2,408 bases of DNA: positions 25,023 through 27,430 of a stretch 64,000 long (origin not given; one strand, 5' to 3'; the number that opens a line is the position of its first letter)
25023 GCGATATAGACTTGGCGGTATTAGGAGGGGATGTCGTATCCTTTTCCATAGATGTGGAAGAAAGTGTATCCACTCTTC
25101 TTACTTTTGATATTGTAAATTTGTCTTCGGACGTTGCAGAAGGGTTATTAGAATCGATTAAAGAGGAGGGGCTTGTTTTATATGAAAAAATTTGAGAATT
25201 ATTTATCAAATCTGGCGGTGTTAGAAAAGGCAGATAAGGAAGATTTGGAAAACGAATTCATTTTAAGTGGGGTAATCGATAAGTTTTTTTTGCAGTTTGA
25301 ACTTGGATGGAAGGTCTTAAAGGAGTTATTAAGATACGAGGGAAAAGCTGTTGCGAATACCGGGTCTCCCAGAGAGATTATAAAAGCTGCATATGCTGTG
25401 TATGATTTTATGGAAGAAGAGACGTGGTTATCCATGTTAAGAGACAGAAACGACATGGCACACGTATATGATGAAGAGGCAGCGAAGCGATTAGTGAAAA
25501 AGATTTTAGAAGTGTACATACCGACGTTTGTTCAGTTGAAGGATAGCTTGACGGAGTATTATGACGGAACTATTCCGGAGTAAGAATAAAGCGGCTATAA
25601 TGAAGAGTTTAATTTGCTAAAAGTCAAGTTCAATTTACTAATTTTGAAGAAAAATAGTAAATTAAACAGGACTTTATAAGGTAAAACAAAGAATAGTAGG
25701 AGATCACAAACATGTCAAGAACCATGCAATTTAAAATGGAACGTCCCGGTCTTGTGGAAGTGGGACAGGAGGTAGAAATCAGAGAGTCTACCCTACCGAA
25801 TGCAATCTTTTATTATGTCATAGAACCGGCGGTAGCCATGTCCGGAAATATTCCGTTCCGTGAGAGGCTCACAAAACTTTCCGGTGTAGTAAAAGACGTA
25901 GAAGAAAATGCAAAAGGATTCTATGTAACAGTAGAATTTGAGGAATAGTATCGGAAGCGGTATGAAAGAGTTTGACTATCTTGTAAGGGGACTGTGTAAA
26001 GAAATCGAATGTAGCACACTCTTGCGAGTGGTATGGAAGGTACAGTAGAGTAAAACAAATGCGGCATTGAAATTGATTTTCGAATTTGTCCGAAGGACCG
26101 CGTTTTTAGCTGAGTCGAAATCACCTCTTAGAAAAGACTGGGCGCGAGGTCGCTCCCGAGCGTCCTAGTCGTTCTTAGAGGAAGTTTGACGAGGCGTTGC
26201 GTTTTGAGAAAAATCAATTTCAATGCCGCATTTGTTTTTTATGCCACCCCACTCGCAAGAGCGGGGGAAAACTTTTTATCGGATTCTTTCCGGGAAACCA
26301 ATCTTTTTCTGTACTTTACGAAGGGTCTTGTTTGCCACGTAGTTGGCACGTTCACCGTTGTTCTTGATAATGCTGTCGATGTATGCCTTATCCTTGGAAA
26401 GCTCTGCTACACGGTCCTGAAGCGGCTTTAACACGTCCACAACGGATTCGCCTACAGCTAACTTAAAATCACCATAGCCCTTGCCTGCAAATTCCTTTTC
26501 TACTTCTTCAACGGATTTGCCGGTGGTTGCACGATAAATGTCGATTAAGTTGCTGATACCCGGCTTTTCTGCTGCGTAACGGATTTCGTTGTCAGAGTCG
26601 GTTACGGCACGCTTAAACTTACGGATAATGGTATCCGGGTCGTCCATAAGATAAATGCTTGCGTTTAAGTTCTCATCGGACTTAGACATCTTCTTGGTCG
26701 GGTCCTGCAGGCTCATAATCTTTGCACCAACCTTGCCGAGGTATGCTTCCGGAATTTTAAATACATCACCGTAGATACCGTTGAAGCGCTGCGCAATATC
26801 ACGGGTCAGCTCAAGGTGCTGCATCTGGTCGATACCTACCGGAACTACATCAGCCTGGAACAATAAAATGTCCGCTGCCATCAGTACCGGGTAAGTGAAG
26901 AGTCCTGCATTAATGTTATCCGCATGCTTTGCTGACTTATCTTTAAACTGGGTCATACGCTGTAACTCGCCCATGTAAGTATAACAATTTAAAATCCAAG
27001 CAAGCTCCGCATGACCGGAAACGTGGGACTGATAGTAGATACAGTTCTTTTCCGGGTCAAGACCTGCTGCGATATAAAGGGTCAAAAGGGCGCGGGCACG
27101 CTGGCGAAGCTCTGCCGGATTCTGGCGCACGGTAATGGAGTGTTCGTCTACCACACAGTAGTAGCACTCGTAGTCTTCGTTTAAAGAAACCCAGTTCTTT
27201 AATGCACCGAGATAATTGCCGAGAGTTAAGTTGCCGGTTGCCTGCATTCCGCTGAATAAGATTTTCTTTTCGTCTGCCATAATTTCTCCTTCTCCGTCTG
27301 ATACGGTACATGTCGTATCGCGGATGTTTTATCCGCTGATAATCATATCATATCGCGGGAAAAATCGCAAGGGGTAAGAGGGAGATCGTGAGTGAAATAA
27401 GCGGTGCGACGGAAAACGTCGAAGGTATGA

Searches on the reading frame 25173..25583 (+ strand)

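Call 17: search_protein_families(library=pfam, proteins=[window:25173-25583:+])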
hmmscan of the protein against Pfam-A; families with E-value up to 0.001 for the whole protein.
window:25173-25583:+ (136 aa): 1 family
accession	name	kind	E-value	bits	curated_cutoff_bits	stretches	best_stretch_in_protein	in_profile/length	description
PF08780.16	NTase_sub_bind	-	2e-30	105.8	31.8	1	6-127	2-125/126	Nucleotidyltransferase substrate binding protein like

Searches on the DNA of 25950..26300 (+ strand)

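Call 15: search_rna_families(source=window, start=25950, end=26300, threshold=evalue, max_evalue=10, show_alignments=3)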
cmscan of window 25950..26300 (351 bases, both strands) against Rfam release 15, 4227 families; matches with E-value up to 10: 1.
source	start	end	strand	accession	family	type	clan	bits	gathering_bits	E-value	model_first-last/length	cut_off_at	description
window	26049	26065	+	RF01834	fiv_FSE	Cis-reg; frameshift_element;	-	10.7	53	9.9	1-35/35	no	ribosomal frameshift site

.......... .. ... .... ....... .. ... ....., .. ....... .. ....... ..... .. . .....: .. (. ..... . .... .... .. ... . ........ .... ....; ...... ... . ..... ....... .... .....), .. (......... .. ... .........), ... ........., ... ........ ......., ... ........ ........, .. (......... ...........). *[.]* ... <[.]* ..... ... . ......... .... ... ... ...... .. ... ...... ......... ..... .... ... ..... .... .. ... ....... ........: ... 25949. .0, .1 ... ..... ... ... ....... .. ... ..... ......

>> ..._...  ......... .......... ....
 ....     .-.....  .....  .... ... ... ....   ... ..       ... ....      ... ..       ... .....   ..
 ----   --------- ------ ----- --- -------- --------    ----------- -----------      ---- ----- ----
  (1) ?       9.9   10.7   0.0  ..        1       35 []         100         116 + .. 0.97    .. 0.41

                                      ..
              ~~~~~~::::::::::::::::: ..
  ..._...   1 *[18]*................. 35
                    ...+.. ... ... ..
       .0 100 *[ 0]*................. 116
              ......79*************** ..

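Call 88: search_dna_similar(query=window:26078-26214:+, collection=plasmids, mode=distant, max_evalue=0.001, max_rows=10)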
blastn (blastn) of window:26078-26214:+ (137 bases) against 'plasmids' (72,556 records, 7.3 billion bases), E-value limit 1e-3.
No match.

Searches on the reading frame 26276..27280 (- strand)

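Call 17: search_protein_families(library=pfam, proteins=[window:26276-27280:-])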
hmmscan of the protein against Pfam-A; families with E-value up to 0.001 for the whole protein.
window:26276-27280:- (334 aa): 1 family
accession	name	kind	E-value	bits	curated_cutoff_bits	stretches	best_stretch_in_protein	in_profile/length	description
PF00579.31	tRNA-synt_1b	-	1.1e-80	271.5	21.1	1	4-284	4-291/292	tRNA synthetases class I (W and Y)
